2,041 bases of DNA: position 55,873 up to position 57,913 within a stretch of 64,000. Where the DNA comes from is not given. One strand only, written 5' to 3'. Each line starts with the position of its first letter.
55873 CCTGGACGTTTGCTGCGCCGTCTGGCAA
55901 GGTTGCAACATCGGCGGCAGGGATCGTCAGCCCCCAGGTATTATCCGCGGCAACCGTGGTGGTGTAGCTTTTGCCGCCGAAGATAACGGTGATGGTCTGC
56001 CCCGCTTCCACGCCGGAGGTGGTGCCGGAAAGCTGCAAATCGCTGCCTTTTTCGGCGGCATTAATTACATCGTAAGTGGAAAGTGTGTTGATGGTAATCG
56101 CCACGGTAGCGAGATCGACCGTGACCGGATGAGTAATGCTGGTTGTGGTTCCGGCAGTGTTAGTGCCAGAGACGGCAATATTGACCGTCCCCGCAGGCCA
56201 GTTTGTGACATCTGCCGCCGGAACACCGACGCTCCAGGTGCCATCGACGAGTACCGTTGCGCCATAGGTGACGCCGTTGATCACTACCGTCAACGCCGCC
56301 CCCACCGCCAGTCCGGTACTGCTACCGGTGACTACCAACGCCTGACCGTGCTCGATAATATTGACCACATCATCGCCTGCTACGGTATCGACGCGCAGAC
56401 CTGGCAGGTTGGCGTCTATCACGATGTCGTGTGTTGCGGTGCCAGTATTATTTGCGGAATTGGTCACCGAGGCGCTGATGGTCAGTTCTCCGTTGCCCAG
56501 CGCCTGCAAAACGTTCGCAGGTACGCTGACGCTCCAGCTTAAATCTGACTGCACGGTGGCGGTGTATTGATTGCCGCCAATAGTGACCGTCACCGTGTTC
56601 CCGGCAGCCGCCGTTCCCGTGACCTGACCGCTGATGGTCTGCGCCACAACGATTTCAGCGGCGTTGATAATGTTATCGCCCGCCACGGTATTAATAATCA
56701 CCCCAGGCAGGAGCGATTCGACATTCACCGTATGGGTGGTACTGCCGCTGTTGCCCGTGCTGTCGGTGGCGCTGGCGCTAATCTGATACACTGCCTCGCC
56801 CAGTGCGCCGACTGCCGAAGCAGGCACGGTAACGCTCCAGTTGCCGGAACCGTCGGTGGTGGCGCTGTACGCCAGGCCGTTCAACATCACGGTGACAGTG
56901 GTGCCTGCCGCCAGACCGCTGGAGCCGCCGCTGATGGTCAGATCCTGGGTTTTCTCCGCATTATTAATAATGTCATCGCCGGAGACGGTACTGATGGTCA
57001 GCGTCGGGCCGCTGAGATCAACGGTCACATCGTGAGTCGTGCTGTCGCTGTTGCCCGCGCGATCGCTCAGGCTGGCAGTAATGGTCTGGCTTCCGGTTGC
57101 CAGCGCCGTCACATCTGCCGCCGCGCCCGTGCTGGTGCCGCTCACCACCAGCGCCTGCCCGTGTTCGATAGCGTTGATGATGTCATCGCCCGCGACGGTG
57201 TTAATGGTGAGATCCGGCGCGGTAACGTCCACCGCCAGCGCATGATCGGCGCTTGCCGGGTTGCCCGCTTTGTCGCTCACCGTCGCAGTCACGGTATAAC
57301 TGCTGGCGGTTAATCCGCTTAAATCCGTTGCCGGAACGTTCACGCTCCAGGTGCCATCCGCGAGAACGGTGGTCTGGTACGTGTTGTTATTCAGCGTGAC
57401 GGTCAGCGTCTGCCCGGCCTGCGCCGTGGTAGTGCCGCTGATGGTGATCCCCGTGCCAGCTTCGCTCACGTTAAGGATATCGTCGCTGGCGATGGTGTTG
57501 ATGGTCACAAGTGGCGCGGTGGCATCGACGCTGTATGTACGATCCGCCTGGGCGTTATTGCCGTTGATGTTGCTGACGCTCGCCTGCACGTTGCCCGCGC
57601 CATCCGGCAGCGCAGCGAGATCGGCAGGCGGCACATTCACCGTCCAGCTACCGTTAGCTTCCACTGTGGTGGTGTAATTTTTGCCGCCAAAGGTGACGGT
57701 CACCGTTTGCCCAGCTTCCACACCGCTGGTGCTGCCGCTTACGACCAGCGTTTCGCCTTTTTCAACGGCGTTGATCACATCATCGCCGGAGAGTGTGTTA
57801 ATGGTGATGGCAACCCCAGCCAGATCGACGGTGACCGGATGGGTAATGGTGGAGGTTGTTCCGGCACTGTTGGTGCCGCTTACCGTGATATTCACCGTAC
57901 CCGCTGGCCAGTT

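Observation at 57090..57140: In-frame deletion of about 90 bp truncating one Ig-like unit in the fourth cassette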

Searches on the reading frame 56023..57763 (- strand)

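Call 22: profile_search(protein=window:56023-57763:-)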
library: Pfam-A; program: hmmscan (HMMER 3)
A. the first sequence (580 residues): domains with independent E <= 10: 20; with E <= 0.001: 4
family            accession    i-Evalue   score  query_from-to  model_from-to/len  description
Big_13            PF19077.6     9.4e-08    32.9     107-179        30-101/102  Bacterial Ig-like domain
Big_13            PF19077.6       4e-05    24.5     272-348        26-100/102  Bacterial Ig-like domain
Big_13            PF19077.6     0.00016    22.5     382-450        32-101/102  Bacterial Ig-like domain
Big_13            PF19077.6     0.00021    22.1      18-80         38-101/102  Bacterial Ig-like domain
Big_6             PF17936.7      0.0068    17.1     103-178        12-82/83  Bacterial Ig domain
Big_3_3           PF13750.12      0.011    15.9      48-169         8-137/157  Bacterial Ig-like domain (group 3)
Big_13            PF19077.6       0.014    16.3     180-249        26-101/102  Bacterial Ig-like domain
HYR               PF02494.22      0.063    14.1     220-248        53-81/81  HYR domain
Big_13            PF19077.6        0.14    13.1     490-550        42-101/102  Bacterial Ig-like domain
Big_3_5           PF16640.11       0.21    12.6     211-248        47-85/88  Bacterial Ig-like domain (group 3)
Big_6             PF17936.7        0.28    11.9       5-73         14-76/83  Bacterial Ig domain
Big_3_5           PF16640.11       0.28    12.2     100-181         8-88/88  Bacterial Ig-like domain (group 3)
Big_6             PF17936.7        0.33    11.7     379-445        15-78/83  Bacterial Ig domain
Big_3_3           PF13750.12       0.39    10.8     147-206         8-72/157  Bacterial Ig-like domain (group 3)
Big_3_3           PF13750.12       0.39    10.8     217-344         8-142/157  Bacterial Ig-like domain (group 3)
Big_6             PF17936.7           1    10.1     273-345        13-79/83  Bacterial Ig domain
Peptidase_C26     PF07722.19        1.2     9.3     172-203       175-206/219  Peptidase C26
Big_3_5           PF16640.11        1.7     9.7       6-73         18-79/88  Bacterial Ig-like domain (group 3)
DUF5348           PF17295.7         2.5     8.6      11-41         18-51/68  Domain of unknown function (DUF5348)
EMC7_beta-sandw   PF09430.16        4.6     7.9     114-212         4-86/122  ER membrane protein complex subunit 7, beta-sandwich domain
